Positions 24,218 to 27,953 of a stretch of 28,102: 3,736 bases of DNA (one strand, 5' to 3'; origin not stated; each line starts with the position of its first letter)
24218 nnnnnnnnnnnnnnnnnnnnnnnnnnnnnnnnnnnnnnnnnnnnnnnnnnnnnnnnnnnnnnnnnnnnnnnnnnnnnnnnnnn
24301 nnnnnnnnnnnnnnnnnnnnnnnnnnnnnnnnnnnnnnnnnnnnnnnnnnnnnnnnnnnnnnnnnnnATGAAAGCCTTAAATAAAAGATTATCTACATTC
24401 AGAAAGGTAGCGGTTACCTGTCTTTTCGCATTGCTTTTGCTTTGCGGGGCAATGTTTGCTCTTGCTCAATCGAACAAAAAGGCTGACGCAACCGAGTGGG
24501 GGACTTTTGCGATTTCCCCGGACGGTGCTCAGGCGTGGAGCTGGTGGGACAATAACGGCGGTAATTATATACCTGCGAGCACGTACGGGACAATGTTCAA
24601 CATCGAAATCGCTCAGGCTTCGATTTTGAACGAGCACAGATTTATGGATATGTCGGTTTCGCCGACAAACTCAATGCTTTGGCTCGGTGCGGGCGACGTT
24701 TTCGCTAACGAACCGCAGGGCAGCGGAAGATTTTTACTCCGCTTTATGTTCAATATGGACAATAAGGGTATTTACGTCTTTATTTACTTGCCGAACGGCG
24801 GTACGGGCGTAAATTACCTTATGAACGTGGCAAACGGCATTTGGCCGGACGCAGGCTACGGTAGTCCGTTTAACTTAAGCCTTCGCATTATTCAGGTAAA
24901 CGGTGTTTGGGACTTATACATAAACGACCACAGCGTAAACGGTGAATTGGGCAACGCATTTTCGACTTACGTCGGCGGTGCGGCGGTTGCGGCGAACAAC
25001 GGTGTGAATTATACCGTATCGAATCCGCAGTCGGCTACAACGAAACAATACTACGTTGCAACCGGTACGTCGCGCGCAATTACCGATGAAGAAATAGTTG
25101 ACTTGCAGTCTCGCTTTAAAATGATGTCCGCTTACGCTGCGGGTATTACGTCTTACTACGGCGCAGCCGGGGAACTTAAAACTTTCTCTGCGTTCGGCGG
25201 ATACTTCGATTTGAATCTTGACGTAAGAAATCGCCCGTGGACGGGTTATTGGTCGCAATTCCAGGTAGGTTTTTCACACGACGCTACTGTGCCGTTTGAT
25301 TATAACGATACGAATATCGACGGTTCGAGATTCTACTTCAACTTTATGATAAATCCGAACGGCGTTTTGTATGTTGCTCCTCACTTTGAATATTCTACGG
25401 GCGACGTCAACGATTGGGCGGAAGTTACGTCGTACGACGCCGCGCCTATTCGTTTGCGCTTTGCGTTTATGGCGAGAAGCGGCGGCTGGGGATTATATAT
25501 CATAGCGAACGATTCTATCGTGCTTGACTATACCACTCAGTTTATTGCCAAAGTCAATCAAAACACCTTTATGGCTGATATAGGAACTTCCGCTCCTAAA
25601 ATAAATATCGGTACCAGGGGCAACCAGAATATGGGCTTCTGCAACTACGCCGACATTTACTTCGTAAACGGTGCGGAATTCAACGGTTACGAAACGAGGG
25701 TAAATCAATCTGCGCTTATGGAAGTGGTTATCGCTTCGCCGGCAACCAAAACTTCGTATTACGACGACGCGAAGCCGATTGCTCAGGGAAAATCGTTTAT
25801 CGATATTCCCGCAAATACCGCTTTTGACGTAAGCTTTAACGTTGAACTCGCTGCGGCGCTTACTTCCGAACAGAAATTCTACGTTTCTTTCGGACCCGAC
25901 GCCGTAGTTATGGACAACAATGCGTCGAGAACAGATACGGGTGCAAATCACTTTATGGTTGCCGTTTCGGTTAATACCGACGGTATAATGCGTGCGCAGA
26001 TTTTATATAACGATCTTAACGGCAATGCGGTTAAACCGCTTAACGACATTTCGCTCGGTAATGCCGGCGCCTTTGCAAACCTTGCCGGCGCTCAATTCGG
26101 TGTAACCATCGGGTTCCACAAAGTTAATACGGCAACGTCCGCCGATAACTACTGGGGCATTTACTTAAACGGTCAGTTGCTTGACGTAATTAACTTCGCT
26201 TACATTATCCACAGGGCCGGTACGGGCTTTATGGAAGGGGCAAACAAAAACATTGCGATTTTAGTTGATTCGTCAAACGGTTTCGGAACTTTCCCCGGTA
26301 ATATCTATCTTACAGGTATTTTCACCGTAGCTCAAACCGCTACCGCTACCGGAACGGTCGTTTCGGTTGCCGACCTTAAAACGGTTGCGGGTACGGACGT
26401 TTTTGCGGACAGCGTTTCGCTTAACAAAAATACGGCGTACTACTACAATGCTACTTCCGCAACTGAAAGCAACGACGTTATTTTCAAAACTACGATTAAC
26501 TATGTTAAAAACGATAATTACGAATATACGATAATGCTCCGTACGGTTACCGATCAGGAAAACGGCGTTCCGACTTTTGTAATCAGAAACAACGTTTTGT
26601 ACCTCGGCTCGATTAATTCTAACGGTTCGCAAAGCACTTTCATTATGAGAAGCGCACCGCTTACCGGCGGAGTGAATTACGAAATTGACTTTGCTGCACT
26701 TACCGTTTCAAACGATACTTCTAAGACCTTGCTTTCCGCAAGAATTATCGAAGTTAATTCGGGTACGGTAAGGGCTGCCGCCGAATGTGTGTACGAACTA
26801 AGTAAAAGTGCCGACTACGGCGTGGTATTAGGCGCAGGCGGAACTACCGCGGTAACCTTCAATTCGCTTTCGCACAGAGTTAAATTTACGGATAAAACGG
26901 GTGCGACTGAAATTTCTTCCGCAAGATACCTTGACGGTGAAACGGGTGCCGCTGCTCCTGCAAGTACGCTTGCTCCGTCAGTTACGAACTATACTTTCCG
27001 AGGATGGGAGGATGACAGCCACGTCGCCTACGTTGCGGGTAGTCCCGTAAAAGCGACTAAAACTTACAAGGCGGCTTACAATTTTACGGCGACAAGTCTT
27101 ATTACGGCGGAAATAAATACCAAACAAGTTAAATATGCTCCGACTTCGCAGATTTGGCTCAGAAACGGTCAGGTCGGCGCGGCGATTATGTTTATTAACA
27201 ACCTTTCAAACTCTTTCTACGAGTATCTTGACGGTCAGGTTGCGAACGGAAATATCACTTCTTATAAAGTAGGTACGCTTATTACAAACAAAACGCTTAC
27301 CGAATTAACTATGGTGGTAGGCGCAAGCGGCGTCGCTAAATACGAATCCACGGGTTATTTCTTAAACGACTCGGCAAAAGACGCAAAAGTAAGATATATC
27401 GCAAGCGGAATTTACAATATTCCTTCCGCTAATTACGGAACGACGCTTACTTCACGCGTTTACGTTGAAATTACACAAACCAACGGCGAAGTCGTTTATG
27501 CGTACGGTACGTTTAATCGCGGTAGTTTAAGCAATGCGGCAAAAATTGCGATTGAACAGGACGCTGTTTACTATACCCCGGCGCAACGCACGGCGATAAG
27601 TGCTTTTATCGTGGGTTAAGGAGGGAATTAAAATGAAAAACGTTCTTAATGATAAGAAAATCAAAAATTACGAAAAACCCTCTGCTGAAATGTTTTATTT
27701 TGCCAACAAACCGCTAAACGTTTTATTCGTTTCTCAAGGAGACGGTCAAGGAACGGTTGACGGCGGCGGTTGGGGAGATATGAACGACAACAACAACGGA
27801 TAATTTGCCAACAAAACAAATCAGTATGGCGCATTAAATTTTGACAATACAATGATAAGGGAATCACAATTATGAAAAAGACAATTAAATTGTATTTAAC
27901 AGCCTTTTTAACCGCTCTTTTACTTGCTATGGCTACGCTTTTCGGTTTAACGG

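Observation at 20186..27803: Duplicated module: large secreted protein followed by a tiny YEKP/Gly-rich peptide, a candidate undescribed peptide-partnered surface-display or secretion system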

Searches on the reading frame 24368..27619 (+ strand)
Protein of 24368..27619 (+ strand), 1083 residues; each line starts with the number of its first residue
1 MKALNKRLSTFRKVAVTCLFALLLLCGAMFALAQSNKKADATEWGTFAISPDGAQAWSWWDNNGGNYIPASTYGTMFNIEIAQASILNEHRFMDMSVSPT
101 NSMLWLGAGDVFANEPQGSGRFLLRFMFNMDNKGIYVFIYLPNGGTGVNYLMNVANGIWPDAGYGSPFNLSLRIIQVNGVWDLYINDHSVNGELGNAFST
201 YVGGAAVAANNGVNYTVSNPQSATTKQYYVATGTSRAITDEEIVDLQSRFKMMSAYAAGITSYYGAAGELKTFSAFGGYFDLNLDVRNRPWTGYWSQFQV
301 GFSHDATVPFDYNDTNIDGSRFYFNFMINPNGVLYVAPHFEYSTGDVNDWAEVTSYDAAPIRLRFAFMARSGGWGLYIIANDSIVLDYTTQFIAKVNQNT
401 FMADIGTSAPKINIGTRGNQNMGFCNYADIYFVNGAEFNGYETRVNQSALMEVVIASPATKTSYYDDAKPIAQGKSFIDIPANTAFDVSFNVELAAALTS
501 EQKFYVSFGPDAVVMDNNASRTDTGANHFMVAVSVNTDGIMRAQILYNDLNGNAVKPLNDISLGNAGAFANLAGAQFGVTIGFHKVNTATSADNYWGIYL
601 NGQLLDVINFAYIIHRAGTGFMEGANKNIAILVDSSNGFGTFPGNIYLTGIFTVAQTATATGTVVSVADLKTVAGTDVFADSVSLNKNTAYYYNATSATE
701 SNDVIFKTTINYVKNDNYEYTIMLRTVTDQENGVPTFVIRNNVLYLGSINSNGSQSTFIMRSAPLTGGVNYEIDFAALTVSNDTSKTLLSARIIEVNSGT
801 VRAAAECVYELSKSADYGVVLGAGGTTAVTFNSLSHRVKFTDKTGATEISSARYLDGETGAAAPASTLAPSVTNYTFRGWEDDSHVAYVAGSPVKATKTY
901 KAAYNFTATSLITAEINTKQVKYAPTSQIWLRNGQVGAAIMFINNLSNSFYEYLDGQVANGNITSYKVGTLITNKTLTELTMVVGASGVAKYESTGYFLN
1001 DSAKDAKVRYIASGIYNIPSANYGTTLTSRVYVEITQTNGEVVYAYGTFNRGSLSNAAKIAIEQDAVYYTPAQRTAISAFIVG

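Call 7: search_protein_families(library=pfam, proteins=[window:24368-27619:+], max_evalue=0.01)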
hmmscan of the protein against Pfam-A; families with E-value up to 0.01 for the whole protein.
window:24368-27619:+ (1083 aa): 0 families

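Call 8: search_protein_families(library=ncbifam, proteins=[window:24368-27619:+], max_evalue=1)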
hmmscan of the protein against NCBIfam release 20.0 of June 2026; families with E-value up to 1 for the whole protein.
window:24368-27619:+ (1083 aa): 1 family
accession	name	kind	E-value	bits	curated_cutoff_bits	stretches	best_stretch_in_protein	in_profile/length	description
TIGR03000.1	plancto_dom_1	domain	0.092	12.7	43.1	0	750-799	23-68/75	TIGR03000 domain-containing protein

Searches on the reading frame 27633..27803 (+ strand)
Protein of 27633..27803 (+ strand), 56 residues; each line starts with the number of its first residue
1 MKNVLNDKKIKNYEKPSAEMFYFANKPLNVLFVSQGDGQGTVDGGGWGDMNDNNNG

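Call 7: search_protein_families(library=pfam, proteins=[window:27633-27803:+], max_evalue=0.01)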
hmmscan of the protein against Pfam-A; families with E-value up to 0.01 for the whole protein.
window:27633-27803:+ (56 aa): 0 families

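Call 8: search_protein_families(library=ncbifam, proteins=[window:27633-27803:+], max_evalue=1)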
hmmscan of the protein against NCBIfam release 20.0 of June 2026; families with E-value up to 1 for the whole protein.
window:27633-27803:+ (56 aa): 0 families

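Call 19: find_homologous_proteins(query=window:27633-27803:+, max_evalue=10)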
Query window:27633-27803:+ (56 aa): 2 proteins with E <= 10 among 3 candidates.
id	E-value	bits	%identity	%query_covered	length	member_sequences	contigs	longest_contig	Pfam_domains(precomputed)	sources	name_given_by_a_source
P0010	1.1e-30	121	100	100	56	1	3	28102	-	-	-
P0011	6.3e-18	81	70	98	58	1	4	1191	-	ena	-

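Call 23: find_encoding_contigs(protein=P0011, flank=10000)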
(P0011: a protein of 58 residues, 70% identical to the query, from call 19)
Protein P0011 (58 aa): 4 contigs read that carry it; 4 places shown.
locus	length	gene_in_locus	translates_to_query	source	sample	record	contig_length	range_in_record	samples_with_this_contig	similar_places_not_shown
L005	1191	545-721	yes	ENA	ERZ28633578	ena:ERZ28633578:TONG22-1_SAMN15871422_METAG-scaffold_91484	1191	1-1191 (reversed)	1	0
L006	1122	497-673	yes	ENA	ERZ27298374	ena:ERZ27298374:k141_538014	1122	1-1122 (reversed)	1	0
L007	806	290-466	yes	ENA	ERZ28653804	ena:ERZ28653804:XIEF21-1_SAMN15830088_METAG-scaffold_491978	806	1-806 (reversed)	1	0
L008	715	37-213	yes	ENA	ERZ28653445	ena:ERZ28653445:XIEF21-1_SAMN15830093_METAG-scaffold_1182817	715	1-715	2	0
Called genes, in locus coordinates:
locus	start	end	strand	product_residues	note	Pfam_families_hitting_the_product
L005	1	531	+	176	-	?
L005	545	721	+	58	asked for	-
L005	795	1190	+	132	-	?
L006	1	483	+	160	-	?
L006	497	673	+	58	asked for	-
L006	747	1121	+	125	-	?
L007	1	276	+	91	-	?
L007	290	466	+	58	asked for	-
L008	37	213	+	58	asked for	-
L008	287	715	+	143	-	?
